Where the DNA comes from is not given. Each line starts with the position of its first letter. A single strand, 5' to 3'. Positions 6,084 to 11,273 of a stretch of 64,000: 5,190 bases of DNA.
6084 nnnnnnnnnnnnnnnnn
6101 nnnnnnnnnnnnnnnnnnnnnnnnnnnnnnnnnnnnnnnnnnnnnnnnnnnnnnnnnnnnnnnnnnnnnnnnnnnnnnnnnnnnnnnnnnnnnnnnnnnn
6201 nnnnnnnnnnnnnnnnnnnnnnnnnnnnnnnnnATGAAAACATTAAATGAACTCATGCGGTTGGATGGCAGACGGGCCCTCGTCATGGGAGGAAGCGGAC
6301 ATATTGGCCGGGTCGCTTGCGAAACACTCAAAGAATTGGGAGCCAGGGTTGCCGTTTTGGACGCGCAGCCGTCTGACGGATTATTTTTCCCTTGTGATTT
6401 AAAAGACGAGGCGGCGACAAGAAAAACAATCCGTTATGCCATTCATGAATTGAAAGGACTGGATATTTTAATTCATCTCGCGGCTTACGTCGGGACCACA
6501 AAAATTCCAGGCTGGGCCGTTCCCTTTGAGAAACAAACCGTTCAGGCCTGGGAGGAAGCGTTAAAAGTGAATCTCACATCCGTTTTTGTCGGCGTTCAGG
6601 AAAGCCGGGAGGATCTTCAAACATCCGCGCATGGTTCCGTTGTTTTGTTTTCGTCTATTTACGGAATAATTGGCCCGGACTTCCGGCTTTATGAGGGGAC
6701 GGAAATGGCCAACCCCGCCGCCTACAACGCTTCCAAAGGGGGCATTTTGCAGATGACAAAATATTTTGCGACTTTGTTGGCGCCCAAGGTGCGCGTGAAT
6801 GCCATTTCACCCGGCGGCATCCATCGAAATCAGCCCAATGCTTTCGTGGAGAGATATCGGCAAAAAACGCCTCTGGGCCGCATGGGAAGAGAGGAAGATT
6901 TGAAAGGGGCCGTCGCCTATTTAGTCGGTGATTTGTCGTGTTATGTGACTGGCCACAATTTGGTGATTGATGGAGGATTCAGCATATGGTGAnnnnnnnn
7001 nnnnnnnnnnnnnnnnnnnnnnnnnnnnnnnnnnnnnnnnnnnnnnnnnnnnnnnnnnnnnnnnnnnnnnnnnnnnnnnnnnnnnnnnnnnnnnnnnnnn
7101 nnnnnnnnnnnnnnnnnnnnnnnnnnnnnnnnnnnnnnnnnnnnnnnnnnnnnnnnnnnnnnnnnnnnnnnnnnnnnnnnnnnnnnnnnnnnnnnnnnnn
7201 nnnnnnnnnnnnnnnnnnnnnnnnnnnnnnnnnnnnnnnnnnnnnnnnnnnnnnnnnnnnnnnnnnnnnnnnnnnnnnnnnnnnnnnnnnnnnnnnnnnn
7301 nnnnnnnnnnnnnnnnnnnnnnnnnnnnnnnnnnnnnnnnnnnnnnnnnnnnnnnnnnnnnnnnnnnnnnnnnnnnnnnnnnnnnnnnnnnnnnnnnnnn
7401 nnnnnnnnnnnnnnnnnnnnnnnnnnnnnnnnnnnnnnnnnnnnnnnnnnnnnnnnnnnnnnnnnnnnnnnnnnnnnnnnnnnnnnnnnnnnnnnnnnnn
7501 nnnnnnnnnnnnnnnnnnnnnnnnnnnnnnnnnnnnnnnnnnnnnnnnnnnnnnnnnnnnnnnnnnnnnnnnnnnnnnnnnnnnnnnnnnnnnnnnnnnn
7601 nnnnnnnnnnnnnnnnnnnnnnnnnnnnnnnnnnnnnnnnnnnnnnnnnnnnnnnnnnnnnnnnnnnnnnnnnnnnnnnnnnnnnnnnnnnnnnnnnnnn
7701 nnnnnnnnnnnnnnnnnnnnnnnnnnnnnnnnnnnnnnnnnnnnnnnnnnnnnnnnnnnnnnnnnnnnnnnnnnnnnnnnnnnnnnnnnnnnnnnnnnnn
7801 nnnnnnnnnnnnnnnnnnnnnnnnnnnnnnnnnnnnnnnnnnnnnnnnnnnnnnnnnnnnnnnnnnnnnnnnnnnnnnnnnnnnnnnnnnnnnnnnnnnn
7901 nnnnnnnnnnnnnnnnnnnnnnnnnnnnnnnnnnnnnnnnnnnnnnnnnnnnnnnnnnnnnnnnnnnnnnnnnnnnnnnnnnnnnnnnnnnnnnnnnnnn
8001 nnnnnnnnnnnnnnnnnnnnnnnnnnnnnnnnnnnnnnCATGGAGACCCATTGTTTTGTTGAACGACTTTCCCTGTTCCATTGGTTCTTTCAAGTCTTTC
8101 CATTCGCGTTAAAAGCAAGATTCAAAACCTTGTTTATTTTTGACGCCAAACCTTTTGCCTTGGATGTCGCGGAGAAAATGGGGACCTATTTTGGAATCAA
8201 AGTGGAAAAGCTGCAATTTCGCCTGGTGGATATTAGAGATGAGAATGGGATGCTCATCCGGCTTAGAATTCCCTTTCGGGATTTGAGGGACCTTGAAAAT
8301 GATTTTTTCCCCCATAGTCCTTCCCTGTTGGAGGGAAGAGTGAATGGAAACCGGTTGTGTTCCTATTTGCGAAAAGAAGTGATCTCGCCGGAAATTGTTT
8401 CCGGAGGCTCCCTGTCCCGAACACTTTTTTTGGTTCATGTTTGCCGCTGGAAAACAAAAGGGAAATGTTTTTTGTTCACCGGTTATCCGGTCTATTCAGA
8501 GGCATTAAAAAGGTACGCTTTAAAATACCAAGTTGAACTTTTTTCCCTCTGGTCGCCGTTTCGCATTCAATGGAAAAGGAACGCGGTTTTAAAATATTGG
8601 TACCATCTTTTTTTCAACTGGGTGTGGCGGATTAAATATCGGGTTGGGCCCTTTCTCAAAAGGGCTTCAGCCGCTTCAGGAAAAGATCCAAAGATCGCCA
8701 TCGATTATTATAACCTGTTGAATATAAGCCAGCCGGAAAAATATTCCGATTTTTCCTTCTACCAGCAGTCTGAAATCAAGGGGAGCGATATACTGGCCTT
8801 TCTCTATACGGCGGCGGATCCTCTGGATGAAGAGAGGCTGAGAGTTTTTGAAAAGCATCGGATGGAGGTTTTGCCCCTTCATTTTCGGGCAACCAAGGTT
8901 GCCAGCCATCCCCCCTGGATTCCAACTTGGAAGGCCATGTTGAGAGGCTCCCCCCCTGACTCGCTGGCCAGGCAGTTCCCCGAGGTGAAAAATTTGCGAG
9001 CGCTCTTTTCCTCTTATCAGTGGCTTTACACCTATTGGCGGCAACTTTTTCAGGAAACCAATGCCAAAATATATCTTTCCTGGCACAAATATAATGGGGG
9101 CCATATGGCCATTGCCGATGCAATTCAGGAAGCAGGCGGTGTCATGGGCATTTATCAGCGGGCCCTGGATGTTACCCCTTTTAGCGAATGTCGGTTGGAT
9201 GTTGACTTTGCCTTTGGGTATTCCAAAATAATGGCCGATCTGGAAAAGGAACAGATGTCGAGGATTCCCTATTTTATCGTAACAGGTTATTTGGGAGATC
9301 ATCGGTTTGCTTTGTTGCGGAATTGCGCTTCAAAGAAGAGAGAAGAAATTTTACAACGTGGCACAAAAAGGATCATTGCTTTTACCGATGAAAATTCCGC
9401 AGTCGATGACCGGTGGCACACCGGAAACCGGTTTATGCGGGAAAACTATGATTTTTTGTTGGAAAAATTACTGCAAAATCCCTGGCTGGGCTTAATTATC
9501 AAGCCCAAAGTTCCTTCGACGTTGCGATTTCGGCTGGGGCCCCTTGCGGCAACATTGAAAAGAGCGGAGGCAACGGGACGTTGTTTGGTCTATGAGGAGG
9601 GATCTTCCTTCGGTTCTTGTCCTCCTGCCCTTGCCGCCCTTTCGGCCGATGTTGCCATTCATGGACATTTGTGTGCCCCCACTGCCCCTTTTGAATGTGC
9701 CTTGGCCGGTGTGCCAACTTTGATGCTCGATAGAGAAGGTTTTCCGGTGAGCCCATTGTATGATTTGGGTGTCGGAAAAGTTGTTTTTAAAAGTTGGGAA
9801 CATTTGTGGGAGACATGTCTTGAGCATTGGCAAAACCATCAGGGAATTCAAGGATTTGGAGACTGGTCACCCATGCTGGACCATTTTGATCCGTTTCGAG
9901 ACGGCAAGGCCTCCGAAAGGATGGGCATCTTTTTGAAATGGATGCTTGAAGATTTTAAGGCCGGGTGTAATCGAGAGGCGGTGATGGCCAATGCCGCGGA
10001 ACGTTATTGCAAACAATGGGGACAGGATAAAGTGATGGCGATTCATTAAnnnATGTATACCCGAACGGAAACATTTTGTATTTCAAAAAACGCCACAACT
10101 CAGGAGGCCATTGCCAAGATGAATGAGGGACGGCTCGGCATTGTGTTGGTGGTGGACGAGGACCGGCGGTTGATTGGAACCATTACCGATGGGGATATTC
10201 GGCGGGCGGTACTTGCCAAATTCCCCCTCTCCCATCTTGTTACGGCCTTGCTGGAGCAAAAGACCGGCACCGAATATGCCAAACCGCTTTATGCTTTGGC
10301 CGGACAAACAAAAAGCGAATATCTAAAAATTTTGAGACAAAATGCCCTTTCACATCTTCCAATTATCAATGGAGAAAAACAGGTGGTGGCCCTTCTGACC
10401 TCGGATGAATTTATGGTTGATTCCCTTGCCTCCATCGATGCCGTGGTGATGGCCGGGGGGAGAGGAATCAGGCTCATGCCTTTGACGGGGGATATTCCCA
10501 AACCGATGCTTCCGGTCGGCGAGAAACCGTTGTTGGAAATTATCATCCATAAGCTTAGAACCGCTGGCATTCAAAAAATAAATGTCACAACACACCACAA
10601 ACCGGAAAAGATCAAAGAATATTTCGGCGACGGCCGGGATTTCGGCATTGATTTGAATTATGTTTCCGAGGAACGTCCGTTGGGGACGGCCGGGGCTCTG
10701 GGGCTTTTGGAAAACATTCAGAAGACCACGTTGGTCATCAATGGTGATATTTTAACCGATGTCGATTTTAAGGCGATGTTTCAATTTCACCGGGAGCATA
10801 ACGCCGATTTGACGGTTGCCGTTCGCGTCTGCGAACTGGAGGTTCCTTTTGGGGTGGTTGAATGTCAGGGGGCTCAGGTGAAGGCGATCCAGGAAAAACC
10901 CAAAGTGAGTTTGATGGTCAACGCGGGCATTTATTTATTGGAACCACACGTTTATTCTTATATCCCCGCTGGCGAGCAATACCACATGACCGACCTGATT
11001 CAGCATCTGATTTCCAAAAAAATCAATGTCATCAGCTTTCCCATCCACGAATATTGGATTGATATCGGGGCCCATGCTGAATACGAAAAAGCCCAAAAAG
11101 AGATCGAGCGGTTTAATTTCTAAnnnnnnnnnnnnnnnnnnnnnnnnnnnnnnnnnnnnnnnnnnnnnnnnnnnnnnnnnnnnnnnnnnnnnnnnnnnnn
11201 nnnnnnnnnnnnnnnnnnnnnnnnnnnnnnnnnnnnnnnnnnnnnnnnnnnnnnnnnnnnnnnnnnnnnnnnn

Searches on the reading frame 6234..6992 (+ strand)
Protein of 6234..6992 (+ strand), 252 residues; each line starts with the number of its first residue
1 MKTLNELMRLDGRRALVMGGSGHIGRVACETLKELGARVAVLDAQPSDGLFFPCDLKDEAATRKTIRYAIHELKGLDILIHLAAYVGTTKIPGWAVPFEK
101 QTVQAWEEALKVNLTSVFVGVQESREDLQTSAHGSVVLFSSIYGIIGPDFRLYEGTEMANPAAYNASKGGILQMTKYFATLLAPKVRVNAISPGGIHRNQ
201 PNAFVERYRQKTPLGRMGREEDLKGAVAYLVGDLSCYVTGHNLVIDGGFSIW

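Call 19: search_protein_families(library=pfam, proteins=[window:6234-6992:+], max_evalue=0.001)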
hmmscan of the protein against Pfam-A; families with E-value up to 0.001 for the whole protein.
window:6234-6992:+ (252 aa): 4 families
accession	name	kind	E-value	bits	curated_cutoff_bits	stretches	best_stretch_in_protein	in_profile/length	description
PF13561.12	adh_short_C2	-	9.9e-39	133.8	27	1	27-250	11-236/236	Enoyl-(Acyl carrier protein) reductase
PF00106.31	adh_short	-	1.6e-26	93.5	26.6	1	15-197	3-183/195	short chain dehydrogenase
PF01370.27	Epimerase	-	4e-07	30.1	20.9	1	15-88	1-76/240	NAD dependent epimerase/dehydratase family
PF08659.16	KR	-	0.00014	22.2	22.6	0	51-148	57-143/180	KR domain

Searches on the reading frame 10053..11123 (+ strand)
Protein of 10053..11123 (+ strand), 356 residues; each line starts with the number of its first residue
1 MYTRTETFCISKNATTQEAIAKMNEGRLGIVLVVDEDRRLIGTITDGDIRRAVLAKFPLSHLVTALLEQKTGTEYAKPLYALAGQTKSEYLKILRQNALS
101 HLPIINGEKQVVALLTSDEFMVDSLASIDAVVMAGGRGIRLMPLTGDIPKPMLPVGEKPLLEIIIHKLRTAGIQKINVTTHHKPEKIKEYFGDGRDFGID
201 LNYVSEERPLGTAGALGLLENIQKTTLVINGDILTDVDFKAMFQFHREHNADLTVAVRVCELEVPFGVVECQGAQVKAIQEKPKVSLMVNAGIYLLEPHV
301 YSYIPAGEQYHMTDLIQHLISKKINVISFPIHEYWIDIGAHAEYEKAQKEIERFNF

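Call 19: search_protein_families(library=pfam, proteins=[window:10053-11123:+], max_evalue=0.001)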
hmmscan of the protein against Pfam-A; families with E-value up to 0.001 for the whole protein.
window:10053-11123:+ (356 aa): 3 families
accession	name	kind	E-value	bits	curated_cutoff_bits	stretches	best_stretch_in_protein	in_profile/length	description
PF00483.29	NTP_transferase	-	3.9e-46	158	21.2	1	130-352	2-243/245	Nucleotidyl transferase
PF00571.33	CBS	-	1.6e-12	48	24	1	5-54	7-56/57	CBS domain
PF12804.13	NTP_transf_3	-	2.1e-09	38.2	27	1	130-261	1-126/160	MobA-like NTP transferase domain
